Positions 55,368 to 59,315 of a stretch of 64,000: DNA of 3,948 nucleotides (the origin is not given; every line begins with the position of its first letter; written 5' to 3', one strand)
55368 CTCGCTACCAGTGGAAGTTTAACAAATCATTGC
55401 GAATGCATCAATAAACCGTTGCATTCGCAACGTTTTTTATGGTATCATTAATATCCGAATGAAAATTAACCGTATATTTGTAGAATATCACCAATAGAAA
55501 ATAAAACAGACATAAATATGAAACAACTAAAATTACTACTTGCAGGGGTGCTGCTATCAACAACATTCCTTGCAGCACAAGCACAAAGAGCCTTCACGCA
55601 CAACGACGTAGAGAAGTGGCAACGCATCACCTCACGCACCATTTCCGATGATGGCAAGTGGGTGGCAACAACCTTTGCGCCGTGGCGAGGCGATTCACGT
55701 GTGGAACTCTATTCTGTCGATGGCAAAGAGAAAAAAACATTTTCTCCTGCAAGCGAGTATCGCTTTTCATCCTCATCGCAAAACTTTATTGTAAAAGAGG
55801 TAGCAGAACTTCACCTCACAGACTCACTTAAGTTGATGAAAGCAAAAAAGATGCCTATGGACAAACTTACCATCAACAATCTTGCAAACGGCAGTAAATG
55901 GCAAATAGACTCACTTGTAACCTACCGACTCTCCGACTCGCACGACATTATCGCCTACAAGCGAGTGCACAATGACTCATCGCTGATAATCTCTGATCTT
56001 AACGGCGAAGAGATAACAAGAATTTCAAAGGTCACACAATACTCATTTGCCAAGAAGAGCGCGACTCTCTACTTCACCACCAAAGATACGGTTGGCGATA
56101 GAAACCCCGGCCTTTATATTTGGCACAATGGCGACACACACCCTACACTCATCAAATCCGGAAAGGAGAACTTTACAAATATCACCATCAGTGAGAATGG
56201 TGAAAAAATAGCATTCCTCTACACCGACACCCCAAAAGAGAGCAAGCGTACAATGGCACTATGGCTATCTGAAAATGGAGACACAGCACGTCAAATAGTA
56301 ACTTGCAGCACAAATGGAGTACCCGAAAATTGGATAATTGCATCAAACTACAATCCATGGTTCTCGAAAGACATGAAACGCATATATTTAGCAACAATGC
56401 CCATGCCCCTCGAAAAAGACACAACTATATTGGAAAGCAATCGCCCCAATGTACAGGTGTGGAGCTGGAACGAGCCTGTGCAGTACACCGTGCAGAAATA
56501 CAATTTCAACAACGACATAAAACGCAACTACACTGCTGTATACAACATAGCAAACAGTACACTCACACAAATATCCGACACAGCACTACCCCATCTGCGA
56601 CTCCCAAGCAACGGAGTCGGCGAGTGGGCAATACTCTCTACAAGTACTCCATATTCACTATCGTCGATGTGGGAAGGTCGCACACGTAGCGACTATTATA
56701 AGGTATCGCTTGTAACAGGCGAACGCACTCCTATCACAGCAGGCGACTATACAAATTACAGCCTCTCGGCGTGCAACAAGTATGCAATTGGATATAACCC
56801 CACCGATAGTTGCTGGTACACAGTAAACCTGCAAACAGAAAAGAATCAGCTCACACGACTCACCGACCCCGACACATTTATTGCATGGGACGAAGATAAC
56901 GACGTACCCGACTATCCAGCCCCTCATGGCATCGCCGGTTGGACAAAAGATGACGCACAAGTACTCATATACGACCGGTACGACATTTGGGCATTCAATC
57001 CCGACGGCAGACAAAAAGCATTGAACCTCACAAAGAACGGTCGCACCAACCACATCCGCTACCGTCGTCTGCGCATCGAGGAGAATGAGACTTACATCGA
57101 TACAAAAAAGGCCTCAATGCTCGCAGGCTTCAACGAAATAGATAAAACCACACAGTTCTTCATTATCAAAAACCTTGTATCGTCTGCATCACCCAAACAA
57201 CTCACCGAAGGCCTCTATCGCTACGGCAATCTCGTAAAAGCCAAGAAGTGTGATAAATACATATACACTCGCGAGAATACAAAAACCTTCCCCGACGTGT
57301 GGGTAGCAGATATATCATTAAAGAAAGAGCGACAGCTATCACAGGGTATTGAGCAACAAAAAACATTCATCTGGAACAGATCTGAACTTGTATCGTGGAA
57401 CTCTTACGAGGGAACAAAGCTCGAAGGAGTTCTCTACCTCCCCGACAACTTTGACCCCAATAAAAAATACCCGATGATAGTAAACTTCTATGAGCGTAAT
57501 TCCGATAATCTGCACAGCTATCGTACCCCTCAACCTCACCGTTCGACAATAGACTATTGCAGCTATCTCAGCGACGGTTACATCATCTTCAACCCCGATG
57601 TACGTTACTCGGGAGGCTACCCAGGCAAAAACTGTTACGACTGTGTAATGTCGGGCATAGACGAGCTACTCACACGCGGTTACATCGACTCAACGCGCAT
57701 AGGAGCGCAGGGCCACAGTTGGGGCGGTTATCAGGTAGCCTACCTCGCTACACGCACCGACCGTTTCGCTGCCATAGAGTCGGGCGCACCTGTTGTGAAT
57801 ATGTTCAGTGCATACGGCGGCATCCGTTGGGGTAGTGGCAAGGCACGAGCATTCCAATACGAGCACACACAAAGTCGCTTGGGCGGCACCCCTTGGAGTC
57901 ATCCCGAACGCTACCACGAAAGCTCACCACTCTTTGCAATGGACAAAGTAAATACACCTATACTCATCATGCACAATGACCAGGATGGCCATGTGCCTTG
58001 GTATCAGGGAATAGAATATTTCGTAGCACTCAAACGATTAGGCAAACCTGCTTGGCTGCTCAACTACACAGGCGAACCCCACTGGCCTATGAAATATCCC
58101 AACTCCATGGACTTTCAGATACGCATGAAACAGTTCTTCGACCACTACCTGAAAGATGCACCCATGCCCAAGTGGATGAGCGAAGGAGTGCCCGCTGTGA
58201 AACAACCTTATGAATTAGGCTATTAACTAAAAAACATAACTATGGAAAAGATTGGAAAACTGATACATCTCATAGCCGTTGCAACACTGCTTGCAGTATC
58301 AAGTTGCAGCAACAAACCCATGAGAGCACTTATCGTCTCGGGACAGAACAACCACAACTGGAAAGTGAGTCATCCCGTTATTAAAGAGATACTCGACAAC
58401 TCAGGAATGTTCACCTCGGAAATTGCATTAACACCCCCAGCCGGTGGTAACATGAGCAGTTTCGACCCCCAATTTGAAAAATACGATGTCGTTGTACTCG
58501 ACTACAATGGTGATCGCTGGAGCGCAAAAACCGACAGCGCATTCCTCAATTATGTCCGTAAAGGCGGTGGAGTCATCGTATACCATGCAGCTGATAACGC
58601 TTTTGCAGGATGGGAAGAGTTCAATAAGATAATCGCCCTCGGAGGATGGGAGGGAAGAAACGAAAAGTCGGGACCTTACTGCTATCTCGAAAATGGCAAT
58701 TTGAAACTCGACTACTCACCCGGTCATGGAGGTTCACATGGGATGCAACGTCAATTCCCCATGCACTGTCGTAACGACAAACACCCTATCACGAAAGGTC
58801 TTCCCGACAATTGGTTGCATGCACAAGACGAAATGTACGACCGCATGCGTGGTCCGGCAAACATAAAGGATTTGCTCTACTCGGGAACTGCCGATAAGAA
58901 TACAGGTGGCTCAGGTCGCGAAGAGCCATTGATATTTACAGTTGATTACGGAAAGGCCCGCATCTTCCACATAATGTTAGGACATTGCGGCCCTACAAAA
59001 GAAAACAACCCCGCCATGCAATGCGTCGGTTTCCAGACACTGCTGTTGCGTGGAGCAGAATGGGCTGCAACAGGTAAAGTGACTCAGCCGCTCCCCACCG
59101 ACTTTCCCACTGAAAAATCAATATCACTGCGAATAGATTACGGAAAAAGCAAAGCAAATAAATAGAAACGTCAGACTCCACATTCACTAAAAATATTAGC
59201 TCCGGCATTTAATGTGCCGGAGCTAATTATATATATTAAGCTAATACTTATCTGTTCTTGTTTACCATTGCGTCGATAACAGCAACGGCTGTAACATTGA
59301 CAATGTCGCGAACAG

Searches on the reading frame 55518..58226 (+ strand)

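Call 84: search_protein_families(library=pfam, proteins=[window:55518-58226:+], max_evalue=0.0001)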
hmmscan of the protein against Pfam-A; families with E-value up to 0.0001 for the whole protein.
window:55518-58226:+ (902 aa): 2 families
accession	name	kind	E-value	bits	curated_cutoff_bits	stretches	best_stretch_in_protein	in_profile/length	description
PF00326.27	Peptidase_S9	-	2.5e-28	99.5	22.6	1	702-880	40-212/213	Prolyl oligopeptidase family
PF20434.5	BD-FAE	-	1.4e-05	25.1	26.8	1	683-832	43-209/215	BD-FAE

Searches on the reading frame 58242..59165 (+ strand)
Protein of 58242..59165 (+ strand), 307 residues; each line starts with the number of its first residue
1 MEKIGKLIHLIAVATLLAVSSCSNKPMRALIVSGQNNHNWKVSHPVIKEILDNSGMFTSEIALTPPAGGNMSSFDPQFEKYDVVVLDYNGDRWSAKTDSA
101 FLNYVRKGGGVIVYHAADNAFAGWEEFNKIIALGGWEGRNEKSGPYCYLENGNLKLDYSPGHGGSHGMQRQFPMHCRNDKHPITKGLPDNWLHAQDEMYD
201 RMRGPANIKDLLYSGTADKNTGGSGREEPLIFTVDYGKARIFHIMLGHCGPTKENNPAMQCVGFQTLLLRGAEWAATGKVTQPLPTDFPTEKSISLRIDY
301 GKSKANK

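Call 84: search_protein_families(library=pfam, proteins=[window:58242-59165:+], max_evalue=0.0001)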
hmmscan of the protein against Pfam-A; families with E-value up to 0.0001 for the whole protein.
window:58242-59165:+ (307 aa): 1 family
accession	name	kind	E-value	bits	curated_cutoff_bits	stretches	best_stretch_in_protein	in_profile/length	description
PF06283.17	ThuA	-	8.3e-24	85.4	33.4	1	28-275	1-209/209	Trehalose utilisation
